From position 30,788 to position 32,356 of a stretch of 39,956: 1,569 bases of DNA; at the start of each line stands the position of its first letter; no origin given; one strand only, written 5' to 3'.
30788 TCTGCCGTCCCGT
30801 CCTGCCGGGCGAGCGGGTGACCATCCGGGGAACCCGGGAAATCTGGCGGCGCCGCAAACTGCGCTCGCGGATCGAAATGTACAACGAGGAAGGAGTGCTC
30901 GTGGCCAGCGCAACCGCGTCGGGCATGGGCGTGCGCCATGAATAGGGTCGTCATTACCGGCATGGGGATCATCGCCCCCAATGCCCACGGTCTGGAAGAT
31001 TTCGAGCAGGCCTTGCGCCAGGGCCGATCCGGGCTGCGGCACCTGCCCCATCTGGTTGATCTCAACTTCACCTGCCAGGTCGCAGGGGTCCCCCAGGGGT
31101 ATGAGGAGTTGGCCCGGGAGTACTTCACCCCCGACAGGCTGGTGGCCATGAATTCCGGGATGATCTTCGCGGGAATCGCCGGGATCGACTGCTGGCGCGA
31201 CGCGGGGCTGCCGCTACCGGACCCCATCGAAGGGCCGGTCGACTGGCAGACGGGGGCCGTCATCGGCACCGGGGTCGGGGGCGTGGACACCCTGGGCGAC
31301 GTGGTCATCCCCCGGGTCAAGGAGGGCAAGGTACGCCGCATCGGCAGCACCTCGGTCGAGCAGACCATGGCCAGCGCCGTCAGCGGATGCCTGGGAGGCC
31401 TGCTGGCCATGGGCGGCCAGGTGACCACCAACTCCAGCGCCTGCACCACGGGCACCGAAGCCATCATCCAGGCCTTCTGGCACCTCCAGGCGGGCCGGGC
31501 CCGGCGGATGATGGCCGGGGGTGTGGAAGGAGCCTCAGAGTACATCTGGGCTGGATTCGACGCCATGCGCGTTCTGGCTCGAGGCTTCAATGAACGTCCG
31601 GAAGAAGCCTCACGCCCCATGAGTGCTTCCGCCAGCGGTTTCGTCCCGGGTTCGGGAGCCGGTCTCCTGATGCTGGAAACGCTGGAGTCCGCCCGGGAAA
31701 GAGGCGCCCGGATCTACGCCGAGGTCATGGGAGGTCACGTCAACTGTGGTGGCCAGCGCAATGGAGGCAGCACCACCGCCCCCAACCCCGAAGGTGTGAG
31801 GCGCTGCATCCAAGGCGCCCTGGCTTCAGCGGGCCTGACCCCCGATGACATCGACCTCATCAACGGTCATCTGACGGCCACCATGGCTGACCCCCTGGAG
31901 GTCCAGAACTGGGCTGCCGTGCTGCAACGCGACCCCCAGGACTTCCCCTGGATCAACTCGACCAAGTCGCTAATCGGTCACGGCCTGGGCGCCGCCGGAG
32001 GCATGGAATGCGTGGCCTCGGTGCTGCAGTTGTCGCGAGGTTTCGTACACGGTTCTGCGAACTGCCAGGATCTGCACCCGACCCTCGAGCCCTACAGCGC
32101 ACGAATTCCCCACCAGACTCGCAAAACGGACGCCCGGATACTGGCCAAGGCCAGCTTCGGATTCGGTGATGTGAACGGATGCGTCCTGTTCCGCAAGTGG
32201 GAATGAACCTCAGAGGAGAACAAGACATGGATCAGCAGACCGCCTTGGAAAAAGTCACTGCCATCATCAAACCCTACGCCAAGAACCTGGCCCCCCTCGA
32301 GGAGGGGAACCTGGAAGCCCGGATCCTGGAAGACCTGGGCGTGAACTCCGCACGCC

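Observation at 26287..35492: Eleven-gene, translationally coupled, self-contained type II FAS-like lipid cassette with its own ACP, PPTase and acyltransferase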

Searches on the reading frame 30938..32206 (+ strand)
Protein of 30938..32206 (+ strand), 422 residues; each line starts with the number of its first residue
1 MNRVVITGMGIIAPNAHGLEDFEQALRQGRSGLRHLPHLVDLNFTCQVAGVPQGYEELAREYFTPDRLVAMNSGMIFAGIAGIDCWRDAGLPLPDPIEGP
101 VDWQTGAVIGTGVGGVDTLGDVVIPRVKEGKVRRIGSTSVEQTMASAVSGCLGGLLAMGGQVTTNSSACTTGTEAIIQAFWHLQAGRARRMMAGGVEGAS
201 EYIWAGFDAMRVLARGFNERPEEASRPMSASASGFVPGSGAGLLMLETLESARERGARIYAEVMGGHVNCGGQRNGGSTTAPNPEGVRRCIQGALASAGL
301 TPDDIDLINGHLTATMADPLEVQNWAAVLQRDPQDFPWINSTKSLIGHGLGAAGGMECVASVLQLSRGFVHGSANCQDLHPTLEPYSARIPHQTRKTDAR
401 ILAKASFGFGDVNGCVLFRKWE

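Call 5: search_protein_families(library=pfam, proteins=[window:30938-32206:+], max_evalue=0.01)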
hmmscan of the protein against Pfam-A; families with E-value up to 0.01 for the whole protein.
window:30938-32206:+ (422 aa): 2 families
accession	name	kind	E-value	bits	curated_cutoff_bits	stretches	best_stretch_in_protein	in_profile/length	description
PF00109.32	ketoacyl-synt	-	2.1e-30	106.6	20.8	1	1-252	1-252/252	Beta-ketoacyl synthase, N-terminal domain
PF02801.28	Ketoacyl-synt_C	-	3.4e-26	92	20.8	1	260-376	1-118/119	Beta-ketoacyl synthase, C-terminal domain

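Call 6: search_protein_families(library=ncbifam, proteins=[window:30938-32206:+], max_evalue=0.01)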
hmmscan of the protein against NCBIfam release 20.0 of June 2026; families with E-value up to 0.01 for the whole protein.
window:30938-32206:+ (422 aa): 26 families (the best 25 are shown)
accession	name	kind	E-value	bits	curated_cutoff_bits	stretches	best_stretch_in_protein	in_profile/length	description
TIGR03150.1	fabF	equivalog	1.2e-83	281.1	493.75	1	2-419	1-407/407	beta-ketoacyl-ACP synthase II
NF005589.0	PRK07314.1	subfamily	3e-82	276.6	387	1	1-421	3-412/413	beta-ketoacyl-ACP synthase II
NF004970.0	PRK06333.1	subfamily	1.1e-76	258.4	525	1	1-422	3-423/424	beta-ketoacyl-ACP synthase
NF005935.0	PRK07967.1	equivalog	4.4e-70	236.6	630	1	1-421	1-404/406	beta-ketoacyl-ACP synthase I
NF006587.0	PRK09116.1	equivalog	7.2e-59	199.6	470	1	1-422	1-408/408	beta-ketoacyl-ACP synthase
NF006434.0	PRK08722.1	equivalog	1.5e-56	192.1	759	1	2-420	4-413/414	beta-ketoacyl-ACP synthase II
NF006274.0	PRK08439.1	equivalog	2.8e-56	191.1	621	1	1-420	1-405/406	beta-ketoacyl-ACP synthase II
NF005490.0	PRK07103.1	equivalog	9.8e-55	186.3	445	1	1-420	3-412/414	polyketide beta-ketoacyl:acyl carrier protein synthase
NF005916.1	PRK07910.1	equivalog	6.4e-51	173.6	560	1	2-418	12-415/418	KasA/KasB family beta-ketoacyl-ACP synthase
NF005076.0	PRK06501.1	equivalog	2.6e-41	141.9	629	1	4-418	13-420/425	beta-ketoacyl-ACP synthase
NF004618.0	PRK05952.1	equivalog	1.7e-37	129.3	455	1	154-420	132-382/384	beta-ketoacyl-ACP synthase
NF058662.1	cispenta_AmcF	equivalog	6.9e-36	124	325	1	164-419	124-368/369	cispentacin biosynthesis acyltransferase subunit AmcF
NF006618.0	PRK09185.1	subfamily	1.7e-34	119.5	407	1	106-419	99-391/394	beta-ketoacyl-ACP synthase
NF045894.1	PKS_plus_SDR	equivalog_domain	7.3e-31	106.7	1740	1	138-370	142-370/1515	type I polyketide synthase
NF040607.1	mycolic_Pks13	equivalog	2.5e-24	84.9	2100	1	166-416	268-521/1680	polyketide synthase Pks13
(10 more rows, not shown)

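Call 9: find_homologous_proteins(query=window:30938-32206:+, max_evalue=1e-20)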
Query window:30938-32206:+ (422 aa): 7999 proteins with E <= 1e-20 among 8000 candidates; the best 120 are listed.
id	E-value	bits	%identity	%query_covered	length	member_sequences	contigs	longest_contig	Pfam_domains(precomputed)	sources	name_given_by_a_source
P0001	5.8e-266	900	92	100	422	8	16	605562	PF00109.33,PF02801.29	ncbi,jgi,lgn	-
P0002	6.6e-264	893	91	100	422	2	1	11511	PF00109.33,PF02801.29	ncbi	-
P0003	1.6e-263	892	91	100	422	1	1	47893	PF00109.33,PF02801.29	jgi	-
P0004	2.6e-262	888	91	100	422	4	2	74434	PF00109.33,PF02801.29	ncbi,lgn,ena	-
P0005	1.8e-250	849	86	100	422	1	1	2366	PF00109.33,PF02801.29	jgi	jgi:3-oxoacyl-(acyl-carrier-protein) synthase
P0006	1.0e-249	847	86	100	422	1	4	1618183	PF00109.33,PF02801.29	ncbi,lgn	-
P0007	7.3e-248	841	84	100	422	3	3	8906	PF00109.33,PF02801.29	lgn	-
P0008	1.1e-234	797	82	100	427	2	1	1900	PF00109.33,PF02801.29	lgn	-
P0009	4.5e-216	736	75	100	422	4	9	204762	PF00109.33,PF02801.29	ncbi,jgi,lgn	jgi:3-oxoacyl-(acyl-carrier-protein) synthase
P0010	1.6e-214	731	76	100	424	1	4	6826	PF00109.33,PF02801.29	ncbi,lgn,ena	-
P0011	1.5e-210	718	72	100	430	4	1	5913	PF00109.33,PF02801.29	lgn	-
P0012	1.4e-207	708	72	99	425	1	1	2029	PF00109.33,PF02801.29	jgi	jgi:3-oxoacyl-(acyl-carrier-protein) synthase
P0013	8.7e-203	692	71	100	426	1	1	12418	PF00109.33,PF02801.29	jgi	jgi:3-oxoacyl-(acyl-carrier-protein) synthase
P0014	2.0e-201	688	70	99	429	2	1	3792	PF00109.33,PF02801.29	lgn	-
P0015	2.2e-201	687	70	100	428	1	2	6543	PF00109.33,PF02801.29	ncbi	ncbi:MAG: beta-ketoacyl-[acyl-carrier-protein] synthase family protein [Spirochaeta sp.]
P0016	3.8e-200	683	72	99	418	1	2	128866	PF00109.33,PF02801.29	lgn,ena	-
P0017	5.0e-200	683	71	100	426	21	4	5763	PF00109.33,PF02801.29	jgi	jgi:3-oxoacyl-(acyl-carrier-protein) synthase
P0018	6.2e-199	679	71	100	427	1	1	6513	PF00109.33,PF02801.29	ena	-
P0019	6.6e-199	679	72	99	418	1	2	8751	PF00109.33,PF02801.29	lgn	-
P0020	9.1e-199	679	69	100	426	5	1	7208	PF00109.33,PF02801.29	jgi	jgi:3-oxoacyl-(acyl-carrier-protein) synthase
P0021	2.2e-198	677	69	100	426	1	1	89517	PF00109.33,PF02801.29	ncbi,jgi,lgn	ncbi:MAG TPA: beta-ketoacyl-[acyl-carrier-protein] synthase family protein [Vicinamibacterales bacte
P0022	2.3e-198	677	70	100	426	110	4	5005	PF00109.33,PF02801.29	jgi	jgi:3-oxoacyl-(acyl-carrier-protein) synthase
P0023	3.0e-198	677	71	100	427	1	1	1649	PF00109.33,PF02801.29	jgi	jgi:3-oxoacyl-(acyl-carrier-protein) synthase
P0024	3.0e-198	677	71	100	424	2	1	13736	PF00109.33,PF02801.29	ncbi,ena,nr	ncbi:MAG: beta-ketoacyl-[acyl-carrier-protein] synthase family protein [Armatimonadetes bacterium]|n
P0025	4.5e-198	676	70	100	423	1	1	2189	PF00109.33,PF02801.29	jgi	jgi:3-oxoacyl-(acyl-carrier-protein) synthase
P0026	8.3e-198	676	69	100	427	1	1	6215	PF00109.33,PF02801.29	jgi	jgi:3-oxoacyl-(acyl-carrier-protein) synthase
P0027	1.0e-197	675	69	100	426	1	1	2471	PF00109.33,PF02801.29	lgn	-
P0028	1.1e-197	675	69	100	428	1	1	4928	PF00109.33,PF02801.29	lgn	-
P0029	1.1e-197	675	69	100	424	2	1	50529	PF00109.33,PF02801.29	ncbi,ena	-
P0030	1.4e-197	675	70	100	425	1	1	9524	PF00109.33,PF02801.29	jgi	jgi:3-oxoacyl-(acyl-carrier-protein) synthase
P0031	2.1e-197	674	71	100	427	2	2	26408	PF00109.33,PF02801.29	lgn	-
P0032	3.5e-197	674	70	100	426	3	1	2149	PF00109.33,PF02801.29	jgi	jgi:3-oxoacyl-(acyl-carrier-protein) synthase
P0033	4.9e-197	673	68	100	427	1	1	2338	PF00109.33,PF02801.29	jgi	jgi:3-oxoacyl-(acyl-carrier-protein) synthase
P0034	9.9e-197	672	69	100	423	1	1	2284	PF00109.33,PF02801.29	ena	-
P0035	1.2e-196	672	69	100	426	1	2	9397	PF00109.33,PF02801.29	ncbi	-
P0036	1.3e-196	672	68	100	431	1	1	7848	PF00109.33,PF02801.29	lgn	-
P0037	1.4e-196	672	68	100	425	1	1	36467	PF00109.33,PF02801.29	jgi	jgi:3-oxoacyl-(acyl-carrier-protein) synthase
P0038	1.6e-196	671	69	99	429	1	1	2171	PF00109.33,PF02801.29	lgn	-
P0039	1.7e-196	671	70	100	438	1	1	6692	PF00109.33,PF02801.29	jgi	jgi:3-oxoacyl-(acyl-carrier-protein) synthase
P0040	2.0e-196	671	71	100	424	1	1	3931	PF00109.33,PF02801.29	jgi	jgi:3-oxoacyl-(acyl-carrier-protein) synthase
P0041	3.3e-196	670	67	100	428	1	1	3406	PF00109.33,PF02801.29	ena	-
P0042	4.0e-196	670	70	99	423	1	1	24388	PF00109.33,PF02801.29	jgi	jgi:3-oxoacyl-(acyl-carrier-protein) synthase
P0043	4.3e-196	670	67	100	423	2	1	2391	PF00109.33,PF02801.29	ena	-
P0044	4.7e-196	670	69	100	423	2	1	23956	PF00109.33,PF02801.29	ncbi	-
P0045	7.8e-196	669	70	100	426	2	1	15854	PF00109.33,PF02801.29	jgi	jgi:3-oxoacyl-(acyl-carrier-protein) synthase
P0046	8.6e-196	669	68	100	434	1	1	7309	PF00109.33,PF02801.29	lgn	-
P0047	8.6e-196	669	70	100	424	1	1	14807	PF00109.33,PF02801.29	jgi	-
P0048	9.0e-196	669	68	100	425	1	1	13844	PF00109.33,PF02801.29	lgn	-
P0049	1.0e-195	669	70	100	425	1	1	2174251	PF00109.33,PF02801.29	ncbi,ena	-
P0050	1.2e-195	669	68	100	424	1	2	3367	PF00109.33,PF02801.29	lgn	-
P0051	1.2e-195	668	69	100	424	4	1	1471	PF00109.33,PF02801.29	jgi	jgi:3-oxoacyl-(acyl-carrier-protein) synthase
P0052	2.0e-195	668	70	100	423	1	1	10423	PF00109.33,PF02801.29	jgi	-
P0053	3.2e-195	667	69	98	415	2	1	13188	PF00109.33,PF02801.29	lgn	-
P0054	3.5e-195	667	68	100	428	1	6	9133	PF00109.33,PF02801.29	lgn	-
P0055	3.7e-195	667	69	100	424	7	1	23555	PF00109.33,PF02801.29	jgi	jgi:3-oxoacyl-(acyl-carrier-protein) synthase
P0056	4.4e-195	667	69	100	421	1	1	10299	PF00109.33,PF02801.29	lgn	-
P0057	4.5e-195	667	68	100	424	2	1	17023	PF00109.33,PF02801.29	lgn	-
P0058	4.9e-195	666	68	100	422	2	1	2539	PF00109.33,PF02801.29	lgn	-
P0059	4.9e-195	666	68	100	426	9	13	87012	PF00109.33,PF02801.29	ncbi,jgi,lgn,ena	-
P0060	6.4e-195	666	69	100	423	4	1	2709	PF00109.33,PF02801.29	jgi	-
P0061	6.5e-195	666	68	100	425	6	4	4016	PF00109.33,PF02801.29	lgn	-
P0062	6.6e-195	666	69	98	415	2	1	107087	PF00109.33,PF02801.29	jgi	-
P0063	7.3e-195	666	69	100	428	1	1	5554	PF00109.33,PF02801.29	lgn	-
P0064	9.3e-195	666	70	100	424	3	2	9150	PF00109.33,PF02801.29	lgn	-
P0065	9.5e-195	666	68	100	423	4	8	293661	PF00109.33,PF02801.29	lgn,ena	-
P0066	9.6e-195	666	68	100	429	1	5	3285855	PF00109.33,PF02801.29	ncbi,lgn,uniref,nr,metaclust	ncbi:beta-ketoacyl-[acyl-carrier-protein] synthase family protein [Spirochaeta africana]|uniref:3-ox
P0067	1.0e-194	665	67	100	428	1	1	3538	PF00109.33,PF02801.29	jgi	-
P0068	1.4e-194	665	70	99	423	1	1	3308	PF00109.33,PF02801.29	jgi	jgi:3-oxoacyl-(acyl-carrier-protein) synthase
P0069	1.9e-194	665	69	100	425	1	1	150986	PF00109.33,PF02801.29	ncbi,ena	-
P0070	2.0e-194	664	70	100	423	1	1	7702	PF00109.33,PF02801.29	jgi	-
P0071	2.6e-194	664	67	100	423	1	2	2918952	PF00109.33,PF02801.29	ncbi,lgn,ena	-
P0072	3.2e-194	664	70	100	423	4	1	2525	PF00109.33,PF02801.29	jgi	jgi:3-oxoacyl-(acyl-carrier-protein) synthase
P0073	3.7e-194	664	70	100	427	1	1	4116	PF00109.33,PF02801.29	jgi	jgi:3-oxoacyl-(acyl-carrier-protein) synthase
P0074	3.7e-194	664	69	100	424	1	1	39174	PF00109.33,PF02801.29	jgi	-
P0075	4.5e-194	663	69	100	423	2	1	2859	PF00109.33,PF02801.29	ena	-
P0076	4.7e-194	663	70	100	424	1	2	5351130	PF00109.33,PF02801.29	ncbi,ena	-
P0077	5.2e-194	663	70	100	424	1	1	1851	PF00109.33,PF02801.29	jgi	jgi:3-oxoacyl-(acyl-carrier-protein) synthase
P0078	5.4e-194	663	69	98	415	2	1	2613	PF00109.33,PF02801.29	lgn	-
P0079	1.1e-193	662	68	99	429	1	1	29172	PF00109.33,PF02801.29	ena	-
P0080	1.2e-193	662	69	100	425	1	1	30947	PF00109.33,PF02801.29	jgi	jgi:3-oxoacyl-(acyl-carrier-protein) synthase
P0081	1.3e-193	662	68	99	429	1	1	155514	PF00109.33,PF02801.29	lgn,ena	-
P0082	1.4e-193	662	69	100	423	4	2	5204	PF00109.33,PF02801.29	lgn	-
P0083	1.5e-193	662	69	98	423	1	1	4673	PF00109.33,PF02801.29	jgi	jgi:3-oxoacyl-(acyl-carrier-protein) synthase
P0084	1.5e-193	662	67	100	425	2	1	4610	PF00109.33,PF02801.29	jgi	jgi:3-oxoacyl-(acyl-carrier-protein) synthase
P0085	1.7e-193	661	67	100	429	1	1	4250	PF00109.33,PF02801.29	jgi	jgi:3-oxoacyl-(acyl-carrier-protein) synthase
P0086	2.5e-193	661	69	100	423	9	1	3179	PF00109.33,PF02801.29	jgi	jgi:3-oxoacyl-(acyl-carrier-protein) synthase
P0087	3.1e-193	661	68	100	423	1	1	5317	PF00109.33,PF02801.29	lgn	-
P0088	5.6e-193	660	68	100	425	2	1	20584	PF00109.33,PF02801.29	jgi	jgi:3-oxoacyl-(acyl-carrier-protein) synthase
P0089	7.9e-193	659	69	100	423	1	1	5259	PF00109.33,PF02801.29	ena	-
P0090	8.4e-193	659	68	99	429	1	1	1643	PF00109.33,PF02801.29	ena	-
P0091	1.0e-192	659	69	100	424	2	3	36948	PF00109.33,PF02801.29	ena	-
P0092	1.1e-192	659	70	100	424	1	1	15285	PF00109.33,PF02801.29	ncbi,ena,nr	ncbi:MAG TPA: beta-ketoacyl-[acyl-carrier-protein] synthase family protein [Vicinamibacterales bacte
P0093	1.3e-192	658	68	100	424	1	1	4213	PF00109.33,PF02801.29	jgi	jgi:3-oxoacyl-(acyl-carrier-protein) synthase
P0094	1.5e-192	658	67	100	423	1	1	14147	PF00109.33,PF02801.29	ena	-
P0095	1.6e-192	658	69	100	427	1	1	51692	PF00109.33,PF02801.29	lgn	-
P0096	2.0e-192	658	69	100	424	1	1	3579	PF00109.33,PF02801.29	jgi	jgi:3-oxoacyl-(acyl-carrier-protein) synthase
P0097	2.2e-192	658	68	100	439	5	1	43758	PF00109.33,PF02801.29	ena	-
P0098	2.5e-192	658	68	100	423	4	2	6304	PF00109.33,PF02801.29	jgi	jgi:3-oxoacyl-(acyl-carrier-protein) synthase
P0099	2.7e-192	657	67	100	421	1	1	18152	PF00109.33,PF02801.29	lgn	-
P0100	2.8e-192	657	67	100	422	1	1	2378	PF00109.33,PF02801.29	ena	-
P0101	3.5e-192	657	69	98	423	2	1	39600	PF00109.33,PF02801.29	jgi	jgi:3-oxoacyl-(acyl-carrier-protein) synthase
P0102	4.5e-192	657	68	99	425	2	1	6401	PF00109.33,PF02801.29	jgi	jgi:3-oxoacyl-(acyl-carrier-protein) synthase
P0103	5.6e-192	656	66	100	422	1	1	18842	PF00109.33,PF02801.29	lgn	-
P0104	9.7e-192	656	68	100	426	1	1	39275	PF00109.33,PF02801.29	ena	-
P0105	1.0e-191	656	65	100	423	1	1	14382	PF00109.33,PF02801.29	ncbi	-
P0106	1.9e-191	655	67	100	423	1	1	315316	PF00109.33,PF02801.29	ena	-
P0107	2.3e-191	654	66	100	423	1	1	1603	PF00109.33,PF02801.29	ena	-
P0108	2.5e-191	654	68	100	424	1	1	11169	PF00109.33,PF02801.29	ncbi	-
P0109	2.5e-191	654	67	100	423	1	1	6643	PF00109.33,PF02801.29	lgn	-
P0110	2.7e-191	654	69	100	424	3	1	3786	PF00109.33,PF02801.29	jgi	jgi:3-oxoacyl-(acyl-carrier-protein) synthase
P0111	2.8e-191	654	69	100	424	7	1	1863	PF00109.33,PF02801.29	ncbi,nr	ncbi:MAG: beta-ketoacyl-[acyl-carrier-protein] synthase family protein [Acidobacteria bacterium]|nr:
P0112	2.8e-191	654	68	100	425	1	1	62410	PF00109.33,PF02801.29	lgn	-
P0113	3.3e-191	654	68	100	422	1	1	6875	PF00109.33,PF02801.29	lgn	-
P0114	3.5e-191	654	65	100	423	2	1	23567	PF00109.33,PF02801.29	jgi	-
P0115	5.5e-191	653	68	100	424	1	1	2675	PF00109.33,PF02801.29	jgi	jgi:3-oxoacyl-(acyl-carrier-protein) synthase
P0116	6.6e-191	653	67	99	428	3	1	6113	PF00109.33,PF02801.29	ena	-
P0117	7.5e-191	653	68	100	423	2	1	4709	PF00109.33,PF02801.29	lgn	-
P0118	7.5e-191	653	67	100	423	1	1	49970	PF00109.33,PF02801.29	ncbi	-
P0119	1.1e-190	652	68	100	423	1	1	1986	PF00109.33,PF02801.29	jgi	jgi:3-oxoacyl-(acyl-carrier-protein) synthase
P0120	1.2e-190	652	68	100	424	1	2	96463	PF00109.33,PF02801.29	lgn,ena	-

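Call 10: find_encoding_contigs(protein=P0066, flank=10000, max_places=2)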
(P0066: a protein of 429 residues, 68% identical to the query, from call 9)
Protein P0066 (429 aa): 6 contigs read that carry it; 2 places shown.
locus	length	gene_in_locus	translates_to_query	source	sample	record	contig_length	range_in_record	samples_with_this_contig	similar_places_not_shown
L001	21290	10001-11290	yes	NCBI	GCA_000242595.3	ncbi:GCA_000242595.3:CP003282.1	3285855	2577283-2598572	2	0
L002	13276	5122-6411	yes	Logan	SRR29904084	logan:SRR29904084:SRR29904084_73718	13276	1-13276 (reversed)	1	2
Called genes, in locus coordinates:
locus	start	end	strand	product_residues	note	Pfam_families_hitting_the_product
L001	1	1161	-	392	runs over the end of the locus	PF02810:SEC-C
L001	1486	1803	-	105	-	-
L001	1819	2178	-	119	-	PF05973:Gp49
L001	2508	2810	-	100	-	-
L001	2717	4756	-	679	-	PF22673:MCP-like_PDC_1, PF03915:AIP3 (faint), PF00015:MCPsignal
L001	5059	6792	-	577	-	PF03063:Prismane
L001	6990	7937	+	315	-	PF00106:adh_short, PF13561:adh_short_C2 (weak), PF12241:Enoyl_reductase (faint), PF00106:adh_short, PF13561:adh_short_C2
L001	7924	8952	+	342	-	PF08545:ACP_syn_III, PF08541:ACP_syn_III_C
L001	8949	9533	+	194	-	PF07977:FabA, PF22818:ApeI-like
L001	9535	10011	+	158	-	PF22817:ApeP-like (weak), PF07977:FabA, PF22818:ApeI-like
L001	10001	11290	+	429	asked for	PF00109:ketoacyl-synt, PF02801:Ketoacyl-synt_C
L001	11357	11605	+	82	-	PF00550:PP-binding (weak)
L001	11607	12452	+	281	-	PF01553:Acyltransferase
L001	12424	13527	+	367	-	PF01648:ACPS (faint)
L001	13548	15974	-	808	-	PF08267:Meth_synt_1, PF01717:Meth_synt_2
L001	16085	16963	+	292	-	PF00126:HTH_1, PF03466:LysR_substrate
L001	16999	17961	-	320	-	PF00056:Ldh_1_N, PF02866:Ldh_1_C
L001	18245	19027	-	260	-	PF02361:CbiQ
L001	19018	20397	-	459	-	PF02463:SMC_N (weak), PF20703:nSTAND1 (faint), PF00005:ABC_tran, PF13555:AAA_29 (faint), PF00005:ABC_tran, PF13304:AAA_21 (weak)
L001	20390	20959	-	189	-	PF09819:ABC_cobalt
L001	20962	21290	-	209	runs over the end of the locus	PF07615:Ykof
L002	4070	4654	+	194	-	PF07977:FabA, PF22818:ApeI-like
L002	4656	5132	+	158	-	PF22817:ApeP-like (weak), PF07977:FabA, PF22818:ApeI-like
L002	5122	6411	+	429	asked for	PF00109:ketoacyl-synt, PF02801:Ketoacyl-synt_C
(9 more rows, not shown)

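Call 11: find_encoding_contigs(protein=P0001, flank=10000, max_places=2)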
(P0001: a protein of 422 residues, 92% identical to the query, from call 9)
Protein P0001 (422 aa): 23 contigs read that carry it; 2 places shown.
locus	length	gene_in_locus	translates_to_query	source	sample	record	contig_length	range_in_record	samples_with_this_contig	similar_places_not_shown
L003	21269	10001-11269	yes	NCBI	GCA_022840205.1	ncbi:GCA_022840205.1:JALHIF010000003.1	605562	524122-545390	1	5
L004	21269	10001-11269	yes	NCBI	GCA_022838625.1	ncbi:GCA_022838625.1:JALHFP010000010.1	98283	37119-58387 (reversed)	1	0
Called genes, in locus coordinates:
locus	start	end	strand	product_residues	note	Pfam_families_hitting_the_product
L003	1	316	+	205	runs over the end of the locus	PF01865:PhoU_div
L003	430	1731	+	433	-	PF03952:Enolase_N, PF00113:Enolase_C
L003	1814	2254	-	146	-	PF14358:DUF4405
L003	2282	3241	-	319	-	PF01937:ARMT1-like_dom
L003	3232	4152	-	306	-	PF13938:DUF4213, PF04016:DUF364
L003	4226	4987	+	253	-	-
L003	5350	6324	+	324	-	PF00698:Acyl_transf_1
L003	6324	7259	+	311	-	PF00106:adh_short (weak), PF12241:Enoyl_reductase (faint), PF00106:adh_short, PF13561:adh_short_C2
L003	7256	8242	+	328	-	PF08545:ACP_syn_III, PF08541:ACP_syn_III_C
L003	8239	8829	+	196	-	PF07977:FabA, PF22818:ApeI-like (faint)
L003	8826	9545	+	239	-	PF00106:adh_short, PF01370:Epimerase, PF08659:KR, PF13561:adh_short_C2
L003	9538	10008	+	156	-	PF07977:FabA, PF22818:ApeI-like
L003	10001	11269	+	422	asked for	PF00109:ketoacyl-synt, PF02801:Ketoacyl-synt_C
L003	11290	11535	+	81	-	PF00550:PP-binding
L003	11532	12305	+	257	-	PF01553:Acyltransferase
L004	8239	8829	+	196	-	PF07977:FabA, PF22818:ApeI-like (faint)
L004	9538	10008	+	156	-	PF07977:FabA, PF22818:ApeI-like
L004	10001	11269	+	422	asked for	PF00109:ketoacyl-synt, PF02801:Ketoacyl-synt_C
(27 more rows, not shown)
